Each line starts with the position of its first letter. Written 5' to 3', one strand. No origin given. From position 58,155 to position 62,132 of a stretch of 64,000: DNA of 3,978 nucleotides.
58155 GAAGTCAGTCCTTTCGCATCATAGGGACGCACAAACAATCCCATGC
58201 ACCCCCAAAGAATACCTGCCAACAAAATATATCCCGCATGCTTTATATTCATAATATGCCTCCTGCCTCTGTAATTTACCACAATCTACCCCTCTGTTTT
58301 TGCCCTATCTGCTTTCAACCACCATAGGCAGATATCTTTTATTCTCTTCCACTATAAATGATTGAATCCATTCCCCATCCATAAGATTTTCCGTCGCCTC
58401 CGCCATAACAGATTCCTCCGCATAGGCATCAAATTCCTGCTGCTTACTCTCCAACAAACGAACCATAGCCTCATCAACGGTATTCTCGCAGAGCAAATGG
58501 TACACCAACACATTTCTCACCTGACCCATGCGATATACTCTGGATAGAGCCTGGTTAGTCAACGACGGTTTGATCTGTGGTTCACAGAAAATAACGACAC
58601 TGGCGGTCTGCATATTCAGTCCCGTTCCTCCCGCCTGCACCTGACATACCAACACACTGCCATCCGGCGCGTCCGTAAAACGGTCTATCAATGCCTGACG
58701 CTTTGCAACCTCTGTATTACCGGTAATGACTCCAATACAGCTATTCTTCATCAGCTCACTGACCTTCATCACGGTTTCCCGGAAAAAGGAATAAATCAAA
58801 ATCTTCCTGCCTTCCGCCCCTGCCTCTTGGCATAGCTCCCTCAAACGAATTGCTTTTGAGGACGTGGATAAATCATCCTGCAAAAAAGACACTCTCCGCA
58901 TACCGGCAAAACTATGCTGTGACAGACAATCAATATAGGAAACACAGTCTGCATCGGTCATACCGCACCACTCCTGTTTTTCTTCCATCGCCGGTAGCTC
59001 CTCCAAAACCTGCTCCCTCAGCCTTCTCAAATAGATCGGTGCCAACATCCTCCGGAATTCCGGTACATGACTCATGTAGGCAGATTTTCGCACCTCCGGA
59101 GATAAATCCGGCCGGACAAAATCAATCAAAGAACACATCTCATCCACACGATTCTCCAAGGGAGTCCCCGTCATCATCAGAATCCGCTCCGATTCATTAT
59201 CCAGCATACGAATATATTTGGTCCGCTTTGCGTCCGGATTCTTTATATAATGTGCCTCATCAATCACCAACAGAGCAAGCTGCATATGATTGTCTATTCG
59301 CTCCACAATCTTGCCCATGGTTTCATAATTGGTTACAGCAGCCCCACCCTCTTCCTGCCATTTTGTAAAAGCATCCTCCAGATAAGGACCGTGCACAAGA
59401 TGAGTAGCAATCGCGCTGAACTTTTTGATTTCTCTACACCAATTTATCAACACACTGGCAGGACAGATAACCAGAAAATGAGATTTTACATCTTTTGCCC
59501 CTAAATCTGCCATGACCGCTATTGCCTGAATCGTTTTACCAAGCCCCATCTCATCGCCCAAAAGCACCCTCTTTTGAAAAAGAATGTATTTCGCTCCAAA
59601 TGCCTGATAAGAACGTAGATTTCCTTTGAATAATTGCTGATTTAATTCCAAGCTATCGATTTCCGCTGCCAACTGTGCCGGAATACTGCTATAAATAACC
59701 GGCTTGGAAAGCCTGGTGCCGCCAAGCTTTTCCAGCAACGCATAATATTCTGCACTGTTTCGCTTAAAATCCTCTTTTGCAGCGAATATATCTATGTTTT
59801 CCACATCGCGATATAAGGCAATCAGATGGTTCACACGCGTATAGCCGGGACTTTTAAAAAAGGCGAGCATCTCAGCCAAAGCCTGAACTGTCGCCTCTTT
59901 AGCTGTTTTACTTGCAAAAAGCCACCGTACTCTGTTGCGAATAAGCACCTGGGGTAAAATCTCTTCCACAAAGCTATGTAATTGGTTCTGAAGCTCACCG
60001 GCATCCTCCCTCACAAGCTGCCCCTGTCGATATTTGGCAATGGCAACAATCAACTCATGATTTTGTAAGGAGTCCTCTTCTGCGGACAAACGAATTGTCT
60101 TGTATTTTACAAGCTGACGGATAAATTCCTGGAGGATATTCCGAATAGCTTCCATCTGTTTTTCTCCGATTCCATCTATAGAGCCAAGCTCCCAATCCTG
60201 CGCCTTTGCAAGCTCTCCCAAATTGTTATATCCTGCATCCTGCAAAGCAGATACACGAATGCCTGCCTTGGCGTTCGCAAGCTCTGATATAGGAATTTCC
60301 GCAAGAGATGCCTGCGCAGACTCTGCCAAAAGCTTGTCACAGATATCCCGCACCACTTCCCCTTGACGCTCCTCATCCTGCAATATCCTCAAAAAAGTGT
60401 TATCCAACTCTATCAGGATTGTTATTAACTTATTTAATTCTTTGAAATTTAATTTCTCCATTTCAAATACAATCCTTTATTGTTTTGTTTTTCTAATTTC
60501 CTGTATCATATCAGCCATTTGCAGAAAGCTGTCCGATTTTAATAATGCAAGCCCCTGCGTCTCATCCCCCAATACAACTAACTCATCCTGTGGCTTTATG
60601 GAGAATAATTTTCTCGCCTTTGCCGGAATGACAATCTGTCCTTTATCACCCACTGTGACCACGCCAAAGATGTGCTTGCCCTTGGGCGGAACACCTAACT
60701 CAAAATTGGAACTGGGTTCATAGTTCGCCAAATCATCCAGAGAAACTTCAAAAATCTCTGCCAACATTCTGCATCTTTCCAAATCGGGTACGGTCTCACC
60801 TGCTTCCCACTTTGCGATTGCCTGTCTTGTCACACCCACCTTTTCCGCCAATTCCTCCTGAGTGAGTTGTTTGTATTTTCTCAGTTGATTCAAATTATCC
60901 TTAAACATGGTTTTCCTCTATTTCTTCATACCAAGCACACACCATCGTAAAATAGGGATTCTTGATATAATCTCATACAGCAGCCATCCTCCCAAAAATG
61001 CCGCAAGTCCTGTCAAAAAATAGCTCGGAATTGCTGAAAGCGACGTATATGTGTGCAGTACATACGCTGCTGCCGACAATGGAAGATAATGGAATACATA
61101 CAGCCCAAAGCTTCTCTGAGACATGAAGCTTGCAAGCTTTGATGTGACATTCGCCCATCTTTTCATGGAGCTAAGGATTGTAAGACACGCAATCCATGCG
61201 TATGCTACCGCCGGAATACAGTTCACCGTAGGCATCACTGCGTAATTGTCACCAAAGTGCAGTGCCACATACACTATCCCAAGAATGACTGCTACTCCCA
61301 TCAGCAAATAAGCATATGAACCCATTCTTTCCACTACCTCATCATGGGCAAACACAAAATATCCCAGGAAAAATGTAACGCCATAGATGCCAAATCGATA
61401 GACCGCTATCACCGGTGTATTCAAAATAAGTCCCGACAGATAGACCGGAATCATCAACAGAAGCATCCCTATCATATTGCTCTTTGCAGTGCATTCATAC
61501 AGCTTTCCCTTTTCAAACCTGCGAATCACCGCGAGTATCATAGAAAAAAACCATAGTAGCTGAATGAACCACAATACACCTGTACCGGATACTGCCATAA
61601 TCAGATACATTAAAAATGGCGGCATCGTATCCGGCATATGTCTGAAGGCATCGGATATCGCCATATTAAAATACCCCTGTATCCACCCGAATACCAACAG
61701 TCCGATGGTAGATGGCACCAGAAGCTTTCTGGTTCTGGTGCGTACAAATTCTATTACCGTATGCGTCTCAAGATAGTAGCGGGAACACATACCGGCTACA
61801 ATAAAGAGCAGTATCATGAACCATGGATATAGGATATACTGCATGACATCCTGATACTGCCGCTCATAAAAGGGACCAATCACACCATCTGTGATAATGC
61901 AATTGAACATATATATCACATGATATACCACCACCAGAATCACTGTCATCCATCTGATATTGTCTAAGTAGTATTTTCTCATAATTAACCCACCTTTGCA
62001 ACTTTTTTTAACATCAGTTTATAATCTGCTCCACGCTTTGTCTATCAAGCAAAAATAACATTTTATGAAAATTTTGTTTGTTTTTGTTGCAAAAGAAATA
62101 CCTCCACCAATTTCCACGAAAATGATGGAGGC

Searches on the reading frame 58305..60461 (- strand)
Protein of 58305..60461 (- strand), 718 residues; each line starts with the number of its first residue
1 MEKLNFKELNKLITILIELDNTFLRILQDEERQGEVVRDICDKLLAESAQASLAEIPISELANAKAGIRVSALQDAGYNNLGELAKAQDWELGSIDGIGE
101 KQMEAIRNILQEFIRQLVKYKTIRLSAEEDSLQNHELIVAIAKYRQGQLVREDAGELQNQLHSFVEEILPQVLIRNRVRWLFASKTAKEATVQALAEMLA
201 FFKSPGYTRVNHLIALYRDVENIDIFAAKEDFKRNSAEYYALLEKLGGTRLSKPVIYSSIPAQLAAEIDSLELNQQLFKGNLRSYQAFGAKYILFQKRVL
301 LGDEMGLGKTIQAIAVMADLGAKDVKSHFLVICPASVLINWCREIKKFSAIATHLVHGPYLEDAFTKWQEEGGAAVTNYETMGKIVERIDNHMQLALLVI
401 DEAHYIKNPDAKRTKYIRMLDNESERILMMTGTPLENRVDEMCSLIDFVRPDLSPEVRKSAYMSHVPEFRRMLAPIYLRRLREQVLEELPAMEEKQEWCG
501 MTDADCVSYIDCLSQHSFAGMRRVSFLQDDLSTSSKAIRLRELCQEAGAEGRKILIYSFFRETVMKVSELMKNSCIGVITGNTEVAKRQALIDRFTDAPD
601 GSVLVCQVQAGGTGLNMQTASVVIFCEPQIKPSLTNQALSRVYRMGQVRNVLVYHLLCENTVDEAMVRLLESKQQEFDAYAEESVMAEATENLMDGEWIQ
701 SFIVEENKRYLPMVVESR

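Call 75: search_protein_families(library=pfam, proteins=[window:58305-60461:-], max_evalue=0.00001)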
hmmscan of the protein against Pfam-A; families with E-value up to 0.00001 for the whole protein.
window:58305-60461:- (718 aa): 4 families
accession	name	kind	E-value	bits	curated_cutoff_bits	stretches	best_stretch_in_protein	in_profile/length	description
PF00176.29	SNF2-rel_dom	-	1.2e-39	136.6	24.9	1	285-546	1-287/290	SNF2-related domain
PF00271.37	Helicase_C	-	4.8e-13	49.8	23.5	1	540-646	6-110/110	Helicase conserved C-terminal domain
PF04851.21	ResIII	-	2e-11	44.5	22.5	1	281-434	3-162/164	Type III restriction enzyme, res subunit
PF00270.35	DEAD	-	1.2e-09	38.6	26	1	286-437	4-162/167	DEAD/DEAH box helicase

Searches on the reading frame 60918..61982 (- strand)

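Call 75: search_protein_families(library=pfam, proteins=[window:60918-61982:-], max_evalue=0.00001)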
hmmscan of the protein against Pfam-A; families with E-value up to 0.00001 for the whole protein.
window:60918-61982:- (354 aa): 1 family
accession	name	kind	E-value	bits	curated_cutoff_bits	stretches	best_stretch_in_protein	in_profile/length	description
PF01757.29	Acyl_transf_3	-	1e-21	77.8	31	1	4-336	2-325/326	Acyltransferase domain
